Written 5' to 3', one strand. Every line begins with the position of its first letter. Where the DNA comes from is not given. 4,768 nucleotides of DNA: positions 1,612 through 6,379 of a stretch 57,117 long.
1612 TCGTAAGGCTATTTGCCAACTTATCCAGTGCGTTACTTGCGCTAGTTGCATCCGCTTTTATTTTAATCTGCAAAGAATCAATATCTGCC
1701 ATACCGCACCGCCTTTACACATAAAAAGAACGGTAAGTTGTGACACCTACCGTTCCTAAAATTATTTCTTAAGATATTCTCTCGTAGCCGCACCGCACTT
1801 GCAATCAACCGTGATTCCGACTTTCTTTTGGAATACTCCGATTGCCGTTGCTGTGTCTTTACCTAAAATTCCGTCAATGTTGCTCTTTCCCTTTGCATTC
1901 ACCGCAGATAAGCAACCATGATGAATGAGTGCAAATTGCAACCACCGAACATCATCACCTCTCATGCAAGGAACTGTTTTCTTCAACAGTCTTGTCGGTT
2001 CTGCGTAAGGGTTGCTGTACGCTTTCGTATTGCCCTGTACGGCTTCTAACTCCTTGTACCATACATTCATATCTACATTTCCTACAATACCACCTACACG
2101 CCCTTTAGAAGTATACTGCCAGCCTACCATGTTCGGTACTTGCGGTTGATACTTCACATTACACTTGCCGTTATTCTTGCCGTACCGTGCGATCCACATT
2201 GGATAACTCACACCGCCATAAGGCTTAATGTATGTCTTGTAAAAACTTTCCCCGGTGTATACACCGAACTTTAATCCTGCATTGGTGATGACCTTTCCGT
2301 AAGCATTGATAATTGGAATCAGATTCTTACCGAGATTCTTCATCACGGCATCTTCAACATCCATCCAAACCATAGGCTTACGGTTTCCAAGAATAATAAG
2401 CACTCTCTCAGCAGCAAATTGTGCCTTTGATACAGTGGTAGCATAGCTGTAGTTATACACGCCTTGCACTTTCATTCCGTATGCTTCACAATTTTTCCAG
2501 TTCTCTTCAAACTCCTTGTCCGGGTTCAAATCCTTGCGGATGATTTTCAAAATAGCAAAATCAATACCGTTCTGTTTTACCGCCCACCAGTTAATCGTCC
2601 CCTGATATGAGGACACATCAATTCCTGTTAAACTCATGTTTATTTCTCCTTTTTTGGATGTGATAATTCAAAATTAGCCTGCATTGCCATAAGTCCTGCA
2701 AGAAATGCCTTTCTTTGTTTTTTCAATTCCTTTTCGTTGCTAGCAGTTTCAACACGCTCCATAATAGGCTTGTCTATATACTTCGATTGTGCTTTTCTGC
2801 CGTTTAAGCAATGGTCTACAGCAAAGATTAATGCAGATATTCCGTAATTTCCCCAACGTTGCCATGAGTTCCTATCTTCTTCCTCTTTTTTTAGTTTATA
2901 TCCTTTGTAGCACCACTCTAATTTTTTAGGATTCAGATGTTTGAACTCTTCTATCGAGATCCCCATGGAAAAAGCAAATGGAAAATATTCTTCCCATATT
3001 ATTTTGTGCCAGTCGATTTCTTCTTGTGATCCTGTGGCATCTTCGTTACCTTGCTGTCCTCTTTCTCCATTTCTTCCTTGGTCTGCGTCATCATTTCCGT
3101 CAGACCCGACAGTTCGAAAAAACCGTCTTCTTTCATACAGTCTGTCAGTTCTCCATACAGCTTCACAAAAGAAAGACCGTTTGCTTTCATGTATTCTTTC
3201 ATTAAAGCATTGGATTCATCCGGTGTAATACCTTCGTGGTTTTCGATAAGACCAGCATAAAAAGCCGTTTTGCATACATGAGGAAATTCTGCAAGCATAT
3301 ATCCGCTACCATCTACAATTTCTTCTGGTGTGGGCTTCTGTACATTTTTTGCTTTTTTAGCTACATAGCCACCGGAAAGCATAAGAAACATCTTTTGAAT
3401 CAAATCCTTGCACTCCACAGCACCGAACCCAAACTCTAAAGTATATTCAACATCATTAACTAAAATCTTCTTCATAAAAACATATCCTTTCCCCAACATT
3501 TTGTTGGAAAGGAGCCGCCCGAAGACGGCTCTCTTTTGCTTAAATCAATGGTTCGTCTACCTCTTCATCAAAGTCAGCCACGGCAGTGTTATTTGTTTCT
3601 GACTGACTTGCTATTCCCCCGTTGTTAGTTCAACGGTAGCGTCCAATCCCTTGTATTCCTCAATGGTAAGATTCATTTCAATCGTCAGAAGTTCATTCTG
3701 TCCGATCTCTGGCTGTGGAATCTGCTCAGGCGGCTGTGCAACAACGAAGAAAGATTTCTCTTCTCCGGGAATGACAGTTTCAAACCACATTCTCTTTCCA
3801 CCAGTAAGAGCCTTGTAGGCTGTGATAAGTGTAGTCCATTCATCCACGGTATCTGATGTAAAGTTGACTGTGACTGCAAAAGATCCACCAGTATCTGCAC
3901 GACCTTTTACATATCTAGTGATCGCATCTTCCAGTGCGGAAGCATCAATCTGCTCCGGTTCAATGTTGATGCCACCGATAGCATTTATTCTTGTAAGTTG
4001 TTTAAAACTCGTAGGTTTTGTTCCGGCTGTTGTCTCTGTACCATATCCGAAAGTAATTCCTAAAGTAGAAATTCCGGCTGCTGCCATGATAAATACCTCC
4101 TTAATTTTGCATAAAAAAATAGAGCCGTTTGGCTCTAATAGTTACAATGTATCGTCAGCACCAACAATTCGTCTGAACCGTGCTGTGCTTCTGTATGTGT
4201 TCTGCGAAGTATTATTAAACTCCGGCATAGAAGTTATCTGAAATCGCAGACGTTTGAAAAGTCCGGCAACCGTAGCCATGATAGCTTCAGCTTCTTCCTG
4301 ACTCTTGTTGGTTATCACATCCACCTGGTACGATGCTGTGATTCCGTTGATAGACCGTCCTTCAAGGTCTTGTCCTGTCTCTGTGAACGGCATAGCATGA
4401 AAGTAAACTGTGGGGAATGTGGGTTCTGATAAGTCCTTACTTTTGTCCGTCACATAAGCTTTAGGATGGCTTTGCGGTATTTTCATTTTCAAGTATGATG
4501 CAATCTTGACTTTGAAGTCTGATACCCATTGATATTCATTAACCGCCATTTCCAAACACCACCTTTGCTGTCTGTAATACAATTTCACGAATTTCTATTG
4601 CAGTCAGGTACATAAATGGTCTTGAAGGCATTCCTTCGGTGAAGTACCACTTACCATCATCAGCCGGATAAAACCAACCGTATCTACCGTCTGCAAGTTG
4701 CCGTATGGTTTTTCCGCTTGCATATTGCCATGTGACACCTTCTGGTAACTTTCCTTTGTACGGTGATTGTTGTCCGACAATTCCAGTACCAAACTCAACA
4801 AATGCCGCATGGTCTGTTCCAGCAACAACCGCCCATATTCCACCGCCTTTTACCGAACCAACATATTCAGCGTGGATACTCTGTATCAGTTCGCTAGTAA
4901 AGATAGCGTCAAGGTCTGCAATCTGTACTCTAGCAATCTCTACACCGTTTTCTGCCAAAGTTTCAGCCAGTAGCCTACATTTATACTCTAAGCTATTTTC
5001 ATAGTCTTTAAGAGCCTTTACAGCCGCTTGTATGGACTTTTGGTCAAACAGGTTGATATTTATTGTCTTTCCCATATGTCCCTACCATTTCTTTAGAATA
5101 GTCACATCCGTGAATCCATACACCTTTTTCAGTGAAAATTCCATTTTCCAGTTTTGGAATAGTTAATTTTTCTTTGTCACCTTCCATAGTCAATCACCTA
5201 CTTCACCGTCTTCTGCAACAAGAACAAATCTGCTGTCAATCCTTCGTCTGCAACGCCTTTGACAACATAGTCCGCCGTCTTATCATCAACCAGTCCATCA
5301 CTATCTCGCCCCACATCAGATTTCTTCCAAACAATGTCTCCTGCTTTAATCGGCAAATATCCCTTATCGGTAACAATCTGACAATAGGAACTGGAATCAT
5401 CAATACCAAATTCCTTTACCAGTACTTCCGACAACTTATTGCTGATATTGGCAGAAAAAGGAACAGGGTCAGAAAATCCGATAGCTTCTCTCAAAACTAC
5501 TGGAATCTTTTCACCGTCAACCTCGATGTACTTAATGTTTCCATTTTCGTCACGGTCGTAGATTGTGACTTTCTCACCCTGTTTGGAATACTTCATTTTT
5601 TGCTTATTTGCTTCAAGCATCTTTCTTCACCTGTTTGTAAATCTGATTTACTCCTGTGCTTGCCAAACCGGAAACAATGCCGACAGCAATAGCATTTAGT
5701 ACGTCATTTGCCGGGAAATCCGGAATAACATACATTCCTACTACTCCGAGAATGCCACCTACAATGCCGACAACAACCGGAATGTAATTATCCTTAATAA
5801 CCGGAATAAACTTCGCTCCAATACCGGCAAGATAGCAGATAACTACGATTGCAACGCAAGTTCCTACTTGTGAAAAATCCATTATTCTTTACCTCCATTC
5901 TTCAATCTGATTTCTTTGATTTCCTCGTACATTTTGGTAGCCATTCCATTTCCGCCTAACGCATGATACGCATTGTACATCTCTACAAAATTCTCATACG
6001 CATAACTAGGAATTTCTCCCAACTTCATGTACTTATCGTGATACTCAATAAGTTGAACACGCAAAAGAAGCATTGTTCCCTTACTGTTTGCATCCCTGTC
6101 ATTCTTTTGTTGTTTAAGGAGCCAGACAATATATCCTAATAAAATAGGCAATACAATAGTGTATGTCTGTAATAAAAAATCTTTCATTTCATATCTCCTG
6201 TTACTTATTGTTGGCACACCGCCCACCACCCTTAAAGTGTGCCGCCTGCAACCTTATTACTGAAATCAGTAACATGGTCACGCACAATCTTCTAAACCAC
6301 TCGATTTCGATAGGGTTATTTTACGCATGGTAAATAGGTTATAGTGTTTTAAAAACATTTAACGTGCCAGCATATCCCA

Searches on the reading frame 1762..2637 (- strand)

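Call 24: search_protein_families(library=phrogs, proteins=[window:1762-2637:-], max_evalue=0.00001)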
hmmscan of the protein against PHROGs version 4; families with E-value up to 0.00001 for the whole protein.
window:1762-2637:- (291 aa): 7 families
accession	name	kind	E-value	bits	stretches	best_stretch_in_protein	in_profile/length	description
phrog_291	-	lysis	1.1e-40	140.9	1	1-205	111-320/509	endolysin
phrog_6745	-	lysis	1.5e-28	100.8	1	2-180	3-186/396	endolysin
phrog_6219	-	lysis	1.8e-28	101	1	4-200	3-193/326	endolysin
phrog_1493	-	lysis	9.7e-11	42.5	1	192-291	217-307/394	endolysin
phrog_3084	-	lysis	3e-10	40.7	1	3-195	159-355/468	endolysin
phrog_23704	-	unknown function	3.1e-08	35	1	76-203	6-126/134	-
phrog_2649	-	lysis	2.9e-07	31.6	1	212-291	166-237/261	endolysin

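Call 52: search_protein_families(library=pfam, proteins=[window:1762-2637:-], max_evalue=0.01)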
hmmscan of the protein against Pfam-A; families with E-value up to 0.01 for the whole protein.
window:1762-2637:- (291 aa): 2 families
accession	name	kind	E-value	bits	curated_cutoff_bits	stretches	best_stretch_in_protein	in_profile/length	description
PF01183.26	Glyco_hydro_25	-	7.9e-26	91.9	27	1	6-184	1-180/180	Glycosyl hydrolases family 25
PF01471.23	PG_binding_1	-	3.2e-10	40.5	23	1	226-287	1-55/57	Putative peptidoglycan binding domain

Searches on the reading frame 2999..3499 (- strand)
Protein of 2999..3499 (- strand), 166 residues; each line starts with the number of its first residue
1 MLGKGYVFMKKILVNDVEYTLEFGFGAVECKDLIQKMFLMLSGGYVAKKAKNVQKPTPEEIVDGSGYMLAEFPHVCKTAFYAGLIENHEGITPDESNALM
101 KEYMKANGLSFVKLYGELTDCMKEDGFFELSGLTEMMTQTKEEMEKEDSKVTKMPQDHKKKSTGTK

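Call 62: search_protein_families(library=phrogs, proteins=[window:2999-3499:-], max_evalue=0.001)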
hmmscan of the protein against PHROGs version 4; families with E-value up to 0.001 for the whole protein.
window:2999-3499:- (166 aa): 1 family
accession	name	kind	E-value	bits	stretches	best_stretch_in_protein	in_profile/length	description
phrog_36112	-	unknown function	7.4e-16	59.6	1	10-164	3-172/175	-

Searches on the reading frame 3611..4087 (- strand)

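Call 62: search_protein_families(library=phrogs, proteins=[window:3611-4087:-], max_evalue=0.001)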
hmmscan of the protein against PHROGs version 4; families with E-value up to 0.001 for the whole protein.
window:3611-4087:- (158 aa): 2 families
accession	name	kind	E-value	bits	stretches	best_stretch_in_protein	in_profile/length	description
phrog_158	-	tail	1.4e-06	28.9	1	1-111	12-119/376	major tail protein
phrog_290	-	tail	1.2e-05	25.8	1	1-78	9-88/411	minor tail protein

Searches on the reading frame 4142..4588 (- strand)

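Call 62: search_protein_families(library=phrogs, proteins=[window:4142-4588:-], max_evalue=0.001)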
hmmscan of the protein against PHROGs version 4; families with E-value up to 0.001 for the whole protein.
window:4142-4588:- (148 aa): 1 family
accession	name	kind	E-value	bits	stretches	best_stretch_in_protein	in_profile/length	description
phrog_78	-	connector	2.4e-05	25.7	1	84-142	61-117/122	tail terminator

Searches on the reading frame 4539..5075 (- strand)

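Call 62: search_protein_families(library=phrogs, proteins=[window:4539-5075:-], max_evalue=0.001)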
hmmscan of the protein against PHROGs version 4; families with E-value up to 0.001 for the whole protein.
window:4539-5075:- (178 aa): 1 family
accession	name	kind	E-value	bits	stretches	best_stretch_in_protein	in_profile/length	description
phrog_5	-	connector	9.2e-10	39.7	1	16-171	99-202/239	tail completion or Neck1 protein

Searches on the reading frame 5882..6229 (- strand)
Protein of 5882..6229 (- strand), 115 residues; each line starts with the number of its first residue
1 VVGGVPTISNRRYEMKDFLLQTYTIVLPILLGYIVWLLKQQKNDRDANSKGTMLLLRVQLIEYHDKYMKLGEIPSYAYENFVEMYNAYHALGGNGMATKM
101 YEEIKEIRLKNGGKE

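Call 62: search_protein_families(library=phrogs, proteins=[window:5882-6229:-], max_evalue=0.001)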
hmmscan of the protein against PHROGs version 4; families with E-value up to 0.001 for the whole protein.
window:5882-6229:- (115 aa): 2 families
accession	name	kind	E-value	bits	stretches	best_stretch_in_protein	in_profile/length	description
phrog_4105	-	unknown function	1.3e-28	100.2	1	15-111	3-100/103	-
phrog_4257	-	unknown function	1.1e-07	33.2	1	39-111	63-135/138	-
